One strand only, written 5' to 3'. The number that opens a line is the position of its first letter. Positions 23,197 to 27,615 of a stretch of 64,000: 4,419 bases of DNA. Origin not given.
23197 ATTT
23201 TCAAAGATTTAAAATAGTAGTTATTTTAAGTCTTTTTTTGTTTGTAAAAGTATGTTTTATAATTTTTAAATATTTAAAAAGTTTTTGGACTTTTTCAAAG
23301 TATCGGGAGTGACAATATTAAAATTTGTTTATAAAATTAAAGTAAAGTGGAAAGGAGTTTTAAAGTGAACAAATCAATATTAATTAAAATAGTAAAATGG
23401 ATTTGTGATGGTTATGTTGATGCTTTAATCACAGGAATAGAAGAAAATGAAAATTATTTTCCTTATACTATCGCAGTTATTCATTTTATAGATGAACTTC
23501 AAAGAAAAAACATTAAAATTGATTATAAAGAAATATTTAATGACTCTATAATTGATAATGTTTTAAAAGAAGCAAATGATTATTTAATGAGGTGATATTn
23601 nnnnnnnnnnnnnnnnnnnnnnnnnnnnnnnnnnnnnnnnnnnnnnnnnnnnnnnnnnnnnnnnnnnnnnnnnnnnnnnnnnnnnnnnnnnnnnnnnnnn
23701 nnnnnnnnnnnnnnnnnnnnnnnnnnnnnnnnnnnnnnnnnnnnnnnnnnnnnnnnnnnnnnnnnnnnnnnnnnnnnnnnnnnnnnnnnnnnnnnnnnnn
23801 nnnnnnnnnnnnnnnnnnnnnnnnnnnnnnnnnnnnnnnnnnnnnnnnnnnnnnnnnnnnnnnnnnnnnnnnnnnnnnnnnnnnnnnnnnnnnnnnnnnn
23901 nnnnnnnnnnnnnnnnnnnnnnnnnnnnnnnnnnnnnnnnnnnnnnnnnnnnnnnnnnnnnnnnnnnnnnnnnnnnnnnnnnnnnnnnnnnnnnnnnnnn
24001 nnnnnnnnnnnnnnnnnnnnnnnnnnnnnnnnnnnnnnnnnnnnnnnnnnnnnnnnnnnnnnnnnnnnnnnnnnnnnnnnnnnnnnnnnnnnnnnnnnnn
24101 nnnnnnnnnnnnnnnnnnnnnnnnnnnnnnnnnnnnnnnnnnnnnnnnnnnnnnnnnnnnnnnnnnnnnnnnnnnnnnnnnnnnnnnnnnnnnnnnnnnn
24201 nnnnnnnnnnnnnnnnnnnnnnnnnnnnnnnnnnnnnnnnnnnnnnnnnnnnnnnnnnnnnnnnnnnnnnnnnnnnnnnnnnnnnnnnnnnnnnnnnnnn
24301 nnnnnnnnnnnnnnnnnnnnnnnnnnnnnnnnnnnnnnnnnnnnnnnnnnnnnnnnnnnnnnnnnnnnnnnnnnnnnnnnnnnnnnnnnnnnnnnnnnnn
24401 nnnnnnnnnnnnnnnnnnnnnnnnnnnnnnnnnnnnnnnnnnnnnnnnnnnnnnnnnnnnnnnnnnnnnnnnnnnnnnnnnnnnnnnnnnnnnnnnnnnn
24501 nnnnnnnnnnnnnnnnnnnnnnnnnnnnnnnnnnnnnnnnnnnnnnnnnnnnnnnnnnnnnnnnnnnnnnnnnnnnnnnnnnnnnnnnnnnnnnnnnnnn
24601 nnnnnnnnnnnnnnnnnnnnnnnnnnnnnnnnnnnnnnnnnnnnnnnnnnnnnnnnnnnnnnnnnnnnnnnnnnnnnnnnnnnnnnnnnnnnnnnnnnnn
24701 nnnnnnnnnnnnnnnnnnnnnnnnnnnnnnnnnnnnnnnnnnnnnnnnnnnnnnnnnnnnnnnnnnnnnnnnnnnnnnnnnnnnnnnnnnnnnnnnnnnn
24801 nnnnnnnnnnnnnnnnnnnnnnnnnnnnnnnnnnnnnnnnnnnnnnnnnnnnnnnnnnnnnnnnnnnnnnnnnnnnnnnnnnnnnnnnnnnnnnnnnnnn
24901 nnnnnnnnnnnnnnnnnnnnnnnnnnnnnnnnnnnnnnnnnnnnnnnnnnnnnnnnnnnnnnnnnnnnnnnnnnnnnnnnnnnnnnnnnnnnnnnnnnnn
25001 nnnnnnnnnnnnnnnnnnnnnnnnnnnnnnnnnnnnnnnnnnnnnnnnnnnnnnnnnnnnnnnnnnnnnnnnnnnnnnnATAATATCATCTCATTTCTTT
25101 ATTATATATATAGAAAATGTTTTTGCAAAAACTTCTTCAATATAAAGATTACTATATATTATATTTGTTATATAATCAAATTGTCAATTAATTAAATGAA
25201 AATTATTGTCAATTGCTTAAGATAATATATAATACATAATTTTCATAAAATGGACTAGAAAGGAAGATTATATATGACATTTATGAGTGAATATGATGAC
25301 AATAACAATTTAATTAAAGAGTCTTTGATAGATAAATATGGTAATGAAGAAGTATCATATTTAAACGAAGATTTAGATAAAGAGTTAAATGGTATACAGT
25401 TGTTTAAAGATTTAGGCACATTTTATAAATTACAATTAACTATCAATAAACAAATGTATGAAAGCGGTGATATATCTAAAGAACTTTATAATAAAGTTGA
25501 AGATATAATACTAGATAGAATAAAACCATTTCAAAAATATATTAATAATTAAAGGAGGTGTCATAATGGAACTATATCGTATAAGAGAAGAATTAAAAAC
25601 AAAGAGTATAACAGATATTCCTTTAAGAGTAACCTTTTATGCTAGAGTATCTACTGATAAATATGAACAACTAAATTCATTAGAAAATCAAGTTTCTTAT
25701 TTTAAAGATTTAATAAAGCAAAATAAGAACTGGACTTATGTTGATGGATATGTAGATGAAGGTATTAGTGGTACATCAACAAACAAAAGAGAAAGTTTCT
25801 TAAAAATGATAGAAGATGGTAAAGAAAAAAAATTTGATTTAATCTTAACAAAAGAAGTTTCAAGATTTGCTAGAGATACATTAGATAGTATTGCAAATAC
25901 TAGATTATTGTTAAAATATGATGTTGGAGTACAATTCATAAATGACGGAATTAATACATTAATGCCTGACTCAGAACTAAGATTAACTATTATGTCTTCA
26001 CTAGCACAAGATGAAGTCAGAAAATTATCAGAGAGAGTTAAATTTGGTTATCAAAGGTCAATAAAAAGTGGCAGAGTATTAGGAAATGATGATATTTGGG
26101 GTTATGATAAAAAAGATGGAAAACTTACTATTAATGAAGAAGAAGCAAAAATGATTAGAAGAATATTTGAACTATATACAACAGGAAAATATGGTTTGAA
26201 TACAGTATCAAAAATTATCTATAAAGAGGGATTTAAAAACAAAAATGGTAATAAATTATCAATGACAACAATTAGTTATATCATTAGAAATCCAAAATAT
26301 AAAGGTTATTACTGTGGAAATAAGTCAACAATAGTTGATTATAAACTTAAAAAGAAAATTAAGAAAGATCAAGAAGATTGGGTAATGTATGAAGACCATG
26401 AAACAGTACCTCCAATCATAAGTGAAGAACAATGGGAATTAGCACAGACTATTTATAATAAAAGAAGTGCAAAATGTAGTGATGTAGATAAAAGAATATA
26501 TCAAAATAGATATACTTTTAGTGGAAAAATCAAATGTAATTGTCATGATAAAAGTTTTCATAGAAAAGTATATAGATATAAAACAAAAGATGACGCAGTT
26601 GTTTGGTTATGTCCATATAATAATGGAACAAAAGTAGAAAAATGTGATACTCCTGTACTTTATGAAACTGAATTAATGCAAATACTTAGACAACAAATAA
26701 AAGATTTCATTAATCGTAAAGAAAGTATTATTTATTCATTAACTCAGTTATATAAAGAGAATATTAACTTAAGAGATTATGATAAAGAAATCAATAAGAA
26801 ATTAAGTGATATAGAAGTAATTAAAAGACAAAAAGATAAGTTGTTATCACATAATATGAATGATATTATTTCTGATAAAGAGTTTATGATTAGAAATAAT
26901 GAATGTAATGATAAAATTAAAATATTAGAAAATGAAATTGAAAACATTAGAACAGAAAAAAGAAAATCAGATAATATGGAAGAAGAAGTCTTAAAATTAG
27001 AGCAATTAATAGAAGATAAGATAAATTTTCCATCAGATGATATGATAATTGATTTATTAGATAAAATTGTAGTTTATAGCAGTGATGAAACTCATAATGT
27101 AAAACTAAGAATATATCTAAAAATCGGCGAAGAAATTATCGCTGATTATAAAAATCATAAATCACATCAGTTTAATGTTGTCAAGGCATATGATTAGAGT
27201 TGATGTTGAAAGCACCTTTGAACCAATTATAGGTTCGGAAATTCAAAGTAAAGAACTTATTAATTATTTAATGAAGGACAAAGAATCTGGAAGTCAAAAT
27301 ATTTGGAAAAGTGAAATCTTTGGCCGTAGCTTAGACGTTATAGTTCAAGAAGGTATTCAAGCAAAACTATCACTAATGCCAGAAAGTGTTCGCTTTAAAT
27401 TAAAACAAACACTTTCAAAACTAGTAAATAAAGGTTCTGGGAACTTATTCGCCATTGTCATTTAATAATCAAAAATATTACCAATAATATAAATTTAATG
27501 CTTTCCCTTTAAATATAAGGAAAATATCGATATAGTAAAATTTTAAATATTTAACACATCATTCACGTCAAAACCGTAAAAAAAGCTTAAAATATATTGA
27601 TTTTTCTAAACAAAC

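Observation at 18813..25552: Cargo of the spoIVA element: KAP NTPase, zinc-ribbon/DUF4352 membrane protein, XRE repressor, HUH-like protein, a second (small) serine recombinase and a Cys-cluster protein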

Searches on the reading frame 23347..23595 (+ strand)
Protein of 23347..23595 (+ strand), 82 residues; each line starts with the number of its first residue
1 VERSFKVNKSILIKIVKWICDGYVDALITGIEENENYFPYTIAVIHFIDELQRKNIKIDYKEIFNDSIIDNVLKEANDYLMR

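Call 3: search_protein_families(library=pfam, proteins=[window:23347-23595:+], max_evalue=0.1)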
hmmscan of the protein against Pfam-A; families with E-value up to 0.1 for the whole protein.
window:23347-23595:+ (82 aa): 2 families
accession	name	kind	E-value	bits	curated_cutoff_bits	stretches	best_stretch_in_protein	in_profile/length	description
PF10445.14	DUF2456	-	0.015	15.8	25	1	7-74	14-75/95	Protein of unknown function (DUF2456)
PF11155.13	DUF2935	-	0.096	13.7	24.4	0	35-81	72-118/121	Domain of unknown function (DUF2935)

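Call 4: search_protein_families(library=padloc, proteins=[window:23347-23595:+], max_evalue=0.1)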
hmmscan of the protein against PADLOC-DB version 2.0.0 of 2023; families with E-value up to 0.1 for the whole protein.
window:23347-23595:+ (82 aa): 0 families

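Call 5: search_protein_families(library=phrogs, proteins=[window:23347-23595:+], max_evalue=0.01)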
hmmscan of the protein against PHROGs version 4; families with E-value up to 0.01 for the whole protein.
window:23347-23595:+ (82 aa): 0 families

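Call 6: search_protein_families(library=ncbifam, proteins=[window:23347-23595:+], max_evalue=0.01)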
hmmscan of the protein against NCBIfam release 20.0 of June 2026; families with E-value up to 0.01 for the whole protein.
window:23347-23595:+ (82 aa): 0 families
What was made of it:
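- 23365..23595 (+): orf76/82, a small backbone ORF located 4 bp upstream of the small recombinase. Function unknown. No family hit (calls 3-6).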

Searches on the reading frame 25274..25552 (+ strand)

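Call 3: search_protein_families(library=pfam, proteins=[window:25274-25552:+], max_evalue=0.1)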
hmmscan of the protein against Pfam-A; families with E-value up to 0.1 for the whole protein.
window:25274-25552:+ (92 aa): 1 family
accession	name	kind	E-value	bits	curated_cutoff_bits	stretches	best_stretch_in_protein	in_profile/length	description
PF05120.17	GvpG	-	0.0019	18.7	30.6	1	54-84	36-66/67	Gas vesicle protein G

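Call 4: search_protein_families(library=padloc, proteins=[window:25274-25552:+], max_evalue=0.1)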
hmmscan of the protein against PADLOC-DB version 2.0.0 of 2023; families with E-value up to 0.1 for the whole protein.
window:25274-25552:+ (92 aa): 0 families

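Call 5: search_protein_families(library=phrogs, proteins=[window:25274-25552:+], max_evalue=0.01)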
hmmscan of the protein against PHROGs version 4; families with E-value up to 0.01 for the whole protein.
window:25274-25552:+ (92 aa): 1 family
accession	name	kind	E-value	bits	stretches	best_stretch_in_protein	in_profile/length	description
phrog_2996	-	unknown function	0.0021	19.2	1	56-88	17-49/54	-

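Call 6: search_protein_families(library=ncbifam, proteins=[window:25274-25552:+], max_evalue=0.01)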
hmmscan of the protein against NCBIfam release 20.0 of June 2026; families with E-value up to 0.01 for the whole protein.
window:25274-25552:+ (92 aa): 1 family
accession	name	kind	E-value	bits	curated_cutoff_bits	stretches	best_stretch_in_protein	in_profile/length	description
NF041428.1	TrsH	subfamily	0.0097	16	150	0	6-60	61-119/149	TrsH/TraH family protein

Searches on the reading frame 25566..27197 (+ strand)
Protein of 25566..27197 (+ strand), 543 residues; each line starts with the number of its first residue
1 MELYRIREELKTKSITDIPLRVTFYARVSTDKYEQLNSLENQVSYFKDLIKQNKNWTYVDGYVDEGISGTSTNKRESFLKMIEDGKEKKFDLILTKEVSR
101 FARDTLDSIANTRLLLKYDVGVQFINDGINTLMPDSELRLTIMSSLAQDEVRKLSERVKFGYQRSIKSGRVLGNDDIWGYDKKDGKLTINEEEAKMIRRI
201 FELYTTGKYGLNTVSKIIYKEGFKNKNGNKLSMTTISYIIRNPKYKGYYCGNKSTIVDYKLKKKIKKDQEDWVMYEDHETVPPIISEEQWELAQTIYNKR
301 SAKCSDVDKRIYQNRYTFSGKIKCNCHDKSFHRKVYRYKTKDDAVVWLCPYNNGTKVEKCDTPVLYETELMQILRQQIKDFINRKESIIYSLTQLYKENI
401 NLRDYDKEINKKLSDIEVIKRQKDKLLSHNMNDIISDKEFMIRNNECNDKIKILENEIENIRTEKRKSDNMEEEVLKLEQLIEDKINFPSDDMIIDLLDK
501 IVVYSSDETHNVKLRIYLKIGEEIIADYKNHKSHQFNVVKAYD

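Call 3: search_protein_families(library=pfam, proteins=[window:25566-27197:+], max_evalue=0.1)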
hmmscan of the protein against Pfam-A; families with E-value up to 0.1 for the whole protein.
window:25566-27197:+ (543 aa): 3 families
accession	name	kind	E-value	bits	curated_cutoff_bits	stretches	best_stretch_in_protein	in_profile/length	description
PF00239.26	Resolvase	-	1e-29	103.9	23.3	1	24-170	3-144/145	Resolvase, N terminal domain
PF07508.19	Recombinase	-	2.5e-19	69.9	21.1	1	191-300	1-102/102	Recombinase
PF13408.12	Zn_ribbon_recom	-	0.00081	20.2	25.3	1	318-377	2-56/58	Recombinase zinc beta ribbon domain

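Call 4: search_protein_families(library=padloc, proteins=[window:25566-27197:+], max_evalue=0.1)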
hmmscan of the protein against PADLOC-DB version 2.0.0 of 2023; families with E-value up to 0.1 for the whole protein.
window:25566-27197:+ (543 aa): 0 families

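Call 5: search_protein_families(library=phrogs, proteins=[window:25566-27197:+], max_evalue=0.01)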
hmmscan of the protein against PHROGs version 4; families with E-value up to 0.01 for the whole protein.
window:25566-27197:+ (543 aa): 3 families
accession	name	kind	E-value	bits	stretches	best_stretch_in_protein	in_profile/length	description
phrog_95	-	integration and excision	3.7e-109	367.1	1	11-527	79-582/651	integrase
phrog_125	-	DNA, RNA and nucleotide metabolism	3e-35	123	1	16-301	16-252/254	DNA invertase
phrog_7701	-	DNA, RNA and nucleotide metabolism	9.1e-05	23.8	1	178-208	6-36/137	DNA invertase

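Call 6: search_protein_families(library=ncbifam, proteins=[window:25566-27197:+], max_evalue=0.01)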
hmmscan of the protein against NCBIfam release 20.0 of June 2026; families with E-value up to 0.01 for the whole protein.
window:25566-27197:+ (543 aa): 6 families
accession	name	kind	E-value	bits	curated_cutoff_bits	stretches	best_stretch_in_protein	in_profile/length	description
NF047347.1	SCCmet_CcrC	equivalog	2.4e-30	105.6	900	1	21-473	4-464/558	cassette chromosome recombinase CcrC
NF047343.1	SCCmet_CcrB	equivalog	5.5e-27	94.6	900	1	21-531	8-519/542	cassette chromosome recombinase CcrB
NF041201.1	recomb_XisF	equivalog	2.9e-22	79.3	375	1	23-447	2-415/465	fdxN element excision recombinase XisF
NF047344.1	SCCmet_CcrA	equivalog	1.2e-19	70.7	700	1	25-425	7-366/442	cassette chromosome recombinase CcrA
NF049883.1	resolv_YneB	equivalog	9.3e-11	41.6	175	1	22-169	2-146/211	YneB family resolvase-like protein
NF008607.0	PRK11579.1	subfamily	0.0066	15.5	330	0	159-201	249-293/346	oxidoreductase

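Call 17: find_related_loci(query=window:25566-27197:+, collection=genome_contigs, flank=10000)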
Query window:25566-27197:+ (543 aa) in genome_contigs; peptide patterns used: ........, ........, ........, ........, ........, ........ (x = any residue, [..] = any of these).
96 stretches matched a pattern; 38 encode a relative of the query (tblastn E <= 1e-3); 38 distinct loci.
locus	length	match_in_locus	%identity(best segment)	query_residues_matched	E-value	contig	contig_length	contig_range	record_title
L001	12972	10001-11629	71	1-543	0e+0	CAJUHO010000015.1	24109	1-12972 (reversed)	MAG TPA_asm: uncultured Bacilli bacterium isolate MGBC137871 genome assembly, contig: MGBC137871.15, whole genome shotgu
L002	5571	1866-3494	72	1-543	0e+0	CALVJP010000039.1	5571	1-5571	MAG: uncultured Bacilli bacterium isolate E13__bin113 genome assembly, contig: E13__k127_3066459, whole genome shotgun s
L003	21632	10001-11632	69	1-543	0e+0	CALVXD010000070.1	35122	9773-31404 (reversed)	MAG: uncultured Bacilli bacterium isolate BRZ_FH__bin48 genome assembly, contig: BRZ_FH__NODE_1284_length_35122_cov_14.2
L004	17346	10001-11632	69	1-543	0e+0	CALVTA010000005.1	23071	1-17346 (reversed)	MAG: uncultured Bacilli bacterium isolate BRZ_ES__bin111 genome assembly, contig: BRZ_ES__NODE_2972_length_23071_cov_11.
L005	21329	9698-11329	69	1-543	0e+0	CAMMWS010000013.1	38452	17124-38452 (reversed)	MAG: uncultured Tenericutes bacterium isolate ERR4968606_bin.83_MetaWRAP_v1.1_MAG genome assembly, contig: NODE_958_leng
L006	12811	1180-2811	69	1-543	0e+0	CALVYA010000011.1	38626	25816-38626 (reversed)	MAG: uncultured Bacilli bacterium isolate BRZ_CE__bin6 genome assembly, contig: BRZ_CE__NODE_1570_length_38626_cov_12.19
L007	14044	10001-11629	72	1-543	0e+0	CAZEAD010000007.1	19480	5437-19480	MAG TPA_asm: uncultured Mycoplasma sp. isolate SRP287540_co2_279 genome assembly, contig: NODE_3050_length_19480_cov_6.6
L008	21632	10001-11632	69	1-543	0e+0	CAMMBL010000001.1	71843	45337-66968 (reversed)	MAG: uncultured Tenericutes bacterium isolate ERR4303219_bin.56_MetaWRAP_v1.1_MAG genome assembly, contig: NODE_306_leng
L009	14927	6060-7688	69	1-542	0e+0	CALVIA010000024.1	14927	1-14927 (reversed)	MAG: uncultured Bacilli bacterium isolate BRZ_KL__bin61 genome assembly, contig: BRZ_KL__NODE_3966_length_14927_cov_8.27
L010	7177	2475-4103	44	1-536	9e-133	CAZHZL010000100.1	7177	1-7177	MAG TPA_asm: uncultured Oscillospiraceae bacterium isolate SRP315200_co1_221 genome assembly, contig: NODE_24996_length_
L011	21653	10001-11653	43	1-543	1e-131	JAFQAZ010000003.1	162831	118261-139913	MAG: Clostridia bacterium isolate RGIG1655 Goat_Cecum-1__c134396, whole genome shotgun sequence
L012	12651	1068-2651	46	1-524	1e-130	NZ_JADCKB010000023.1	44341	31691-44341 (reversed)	Ructibacterium gallinarum strain DSM 107454 seq23, whole genome shotgun sequence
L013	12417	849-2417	44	1-517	2e-130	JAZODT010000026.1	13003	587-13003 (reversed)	MAG: Clostridia bacterium isolate T1900044751_TS20190417.MAGScoT_cleanbin_000018 SGB_2215_k141_4315960, whole genome sho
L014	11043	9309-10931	43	1-534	4e-130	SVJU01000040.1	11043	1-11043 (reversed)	MAG: Oscillospiraceae bacterium isolate SIG443 NODE_96526_length_11043_cov_2.051667, whole genome shotgun sequence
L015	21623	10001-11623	42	1-534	2e-130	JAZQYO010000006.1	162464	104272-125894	MAG: Clostridia bacterium isolate T1900045160_TC20190154.MAGScoT_cleanbin_000007 SGB_5039_k141_2906758, whole genome sho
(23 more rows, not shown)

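Call 28: search_protein_families(library=pfam, proteins=[L001:7364-8266:+, L003:6405-6971:+, L003:7107-7640:+, L003:7686-8474:+, L004:7682-8467:+, L007:7018-7845:+, L007:7989-8504:+, L009:3248-4534:+], max_evalue=0.01)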
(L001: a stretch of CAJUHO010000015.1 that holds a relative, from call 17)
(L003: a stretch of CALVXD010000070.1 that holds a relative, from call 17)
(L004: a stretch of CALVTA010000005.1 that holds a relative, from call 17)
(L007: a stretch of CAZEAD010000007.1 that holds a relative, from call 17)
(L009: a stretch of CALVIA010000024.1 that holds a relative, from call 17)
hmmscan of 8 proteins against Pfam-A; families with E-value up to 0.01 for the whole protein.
L001:7364-8266:+ (300 aa): 4 families
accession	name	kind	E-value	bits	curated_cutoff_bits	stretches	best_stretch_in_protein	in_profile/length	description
PF13240.11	Zn_Ribbon_1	-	0.00016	21.7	25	1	148-169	1-22/23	zinc-ribbon domain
PF13248.11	Zn_ribbon_3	-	0.00027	20.8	27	1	147-169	3-25/26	zinc-ribbon domain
PF10601.15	zf-LITAF-like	-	0.0042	17.6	23.8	1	149-170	45-66/70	LITAF-like zinc ribbon domain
PF23454.1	Zn_ribbon_Brz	-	0.0095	17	27.9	0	142-156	1-15/58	Transcriptional regulator Brz zinc beta ribbon domain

L003:6405-6971:+ (188 aa): 0 families

L003:7107-7640:+ (177 aa): 1 family
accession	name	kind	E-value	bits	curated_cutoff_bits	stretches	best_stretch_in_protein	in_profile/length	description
PF01661.27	Macro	-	2.1e-10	41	22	1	30-144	1-116/118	Macro domain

L003:7686-8474:+ (262 aa): 2 families
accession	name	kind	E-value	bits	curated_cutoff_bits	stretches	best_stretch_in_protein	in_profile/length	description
PF01858.22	RB_A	-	0.0058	17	25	0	89-131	9-51/196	Retinoblastoma-associated protein A domain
PF01145.31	Band_7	-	0.0076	16.8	23.6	0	85-138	65-114/176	SPFH domain / Band 7 family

L004:7682-8467:+ (261 aa): 0 families

L007:7018-7845:+ (275 aa): 1 family
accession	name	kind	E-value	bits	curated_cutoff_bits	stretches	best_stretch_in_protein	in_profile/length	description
PF18895.5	T4SS_pilin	-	0.0034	17.8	26.6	0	55-85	13-42/71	Type IV secretion system pilin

L007:7989-8504:+ (171 aa): 1 family
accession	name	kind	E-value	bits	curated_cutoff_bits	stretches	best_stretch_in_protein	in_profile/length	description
PF01661.27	Macro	-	8e-17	61.7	22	1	22-132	1-115/118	Macro domain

L009:3248-4534:+ (428 aa): 8 families
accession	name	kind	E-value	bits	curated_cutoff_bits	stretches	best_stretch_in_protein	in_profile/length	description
PF07693.20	KAP_NTPase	-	1.6e-32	113.4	20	1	26-270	4-235/293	KAP family P-loop domain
PF24883.2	NPHP3_N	-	1.1e-05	26.1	24.8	0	167-226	100-163/164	Nephrocystin 3, N-terminal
PF01637.24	ATPase_2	-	3e-05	24.4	33.2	1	23-229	4-157/225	ATPase domain predominantly from Archaea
PF13401.12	AAA_22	-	0.00036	21.3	27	1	39-225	4-121/130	AAA domain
PF13173.12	AAA_14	-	0.00049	20.6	27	0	172-237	47-109/129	AAA domain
PF00004.35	AAA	-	0.0015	19.5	21.2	0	160-228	37-110/131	ATPase family associated with various cellular activities (AAA)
PF06745.19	ATPase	-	0.0093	15.8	26.6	0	37-158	16-131/231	KaiC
PF02367.23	TsaE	-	0.0095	16.3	26.6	0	32-60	13-41/128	Threonylcarbamoyl adenosine biosynthesis protein TsaE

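Call 29: search_protein_families(library=padloc, proteins=[L001:7364-8266:+, L003:6405-6971:+, L003:7107-7640:+, L003:7686-8474:+, L004:7682-8467:+, L007:7018-7845:+, L007:7989-8504:+, L009:3248-4534:+], max_evalue=0.01)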
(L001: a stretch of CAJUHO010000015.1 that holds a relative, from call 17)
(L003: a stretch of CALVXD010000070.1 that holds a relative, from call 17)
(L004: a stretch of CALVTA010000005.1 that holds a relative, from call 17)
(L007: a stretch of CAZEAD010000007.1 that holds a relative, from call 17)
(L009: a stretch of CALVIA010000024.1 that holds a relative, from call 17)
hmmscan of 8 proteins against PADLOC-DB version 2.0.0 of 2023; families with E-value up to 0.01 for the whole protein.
L001:7364-8266:+ (300 aa): 1 family
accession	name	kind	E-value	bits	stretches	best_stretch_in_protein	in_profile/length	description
PDLC03672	HEase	-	0.0027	15.5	1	142-171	111-140/199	homing endonuclease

L003:6405-6971:+ (188 aa): 0 families

L003:7107-7640:+ (177 aa): 0 families

L003:7686-8474:+ (262 aa): 0 families

L004:7682-8467:+ (261 aa): 0 families

L007:7018-7845:+ (275 aa): 0 families

L007:7989-8504:+ (171 aa): 1 family
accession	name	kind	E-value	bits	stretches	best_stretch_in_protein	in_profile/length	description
PDLC02990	DarG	-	1.9e-05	22.3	1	5-162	3-152/329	-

L009:3248-4534:+ (428 aa): 7 families
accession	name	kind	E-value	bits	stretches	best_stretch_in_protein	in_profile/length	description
PDLC04959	PDC-S20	-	7.8e-45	152.3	1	17-420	17-438/464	-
PDLC04956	PDC-S20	-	4.6e-31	106.7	2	156-338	150-352/450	-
PDLC04957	PDC-S20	-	3.8e-27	93.9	2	133-269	132-270/446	-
PDLC04958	PDC-S20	-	1.6e-25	88.3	1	24-275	12-269/458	-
PDLC02361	PifA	-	1.2e-12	45.2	1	153-259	152-253/720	PifA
PDLC02209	QatA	-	6.3e-10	36.3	1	165-239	182-254/646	-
PDLC02210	QatA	-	7.1e-10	36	1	168-266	187-284/593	-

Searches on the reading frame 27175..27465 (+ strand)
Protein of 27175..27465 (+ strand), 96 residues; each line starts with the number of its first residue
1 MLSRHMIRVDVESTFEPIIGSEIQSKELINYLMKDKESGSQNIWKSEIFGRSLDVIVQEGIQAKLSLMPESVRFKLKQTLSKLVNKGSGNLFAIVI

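Call 6: search_protein_families(library=ncbifam, proteins=[window:27175-27465:+], max_evalue=0.01)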
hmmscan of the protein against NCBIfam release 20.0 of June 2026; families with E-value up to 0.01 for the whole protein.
window:27175-27465:+ (96 aa): 1 family
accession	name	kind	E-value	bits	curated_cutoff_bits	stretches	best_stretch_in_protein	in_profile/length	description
TIGR02836.1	spore_IV_A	equivalog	6.8e-34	117.6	459.9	1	3-96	399-492/492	stage IV sporulation protein A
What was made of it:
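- Checked: The C part (27192-27465) matches TIGR02836 positions 399-492 (call 6).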
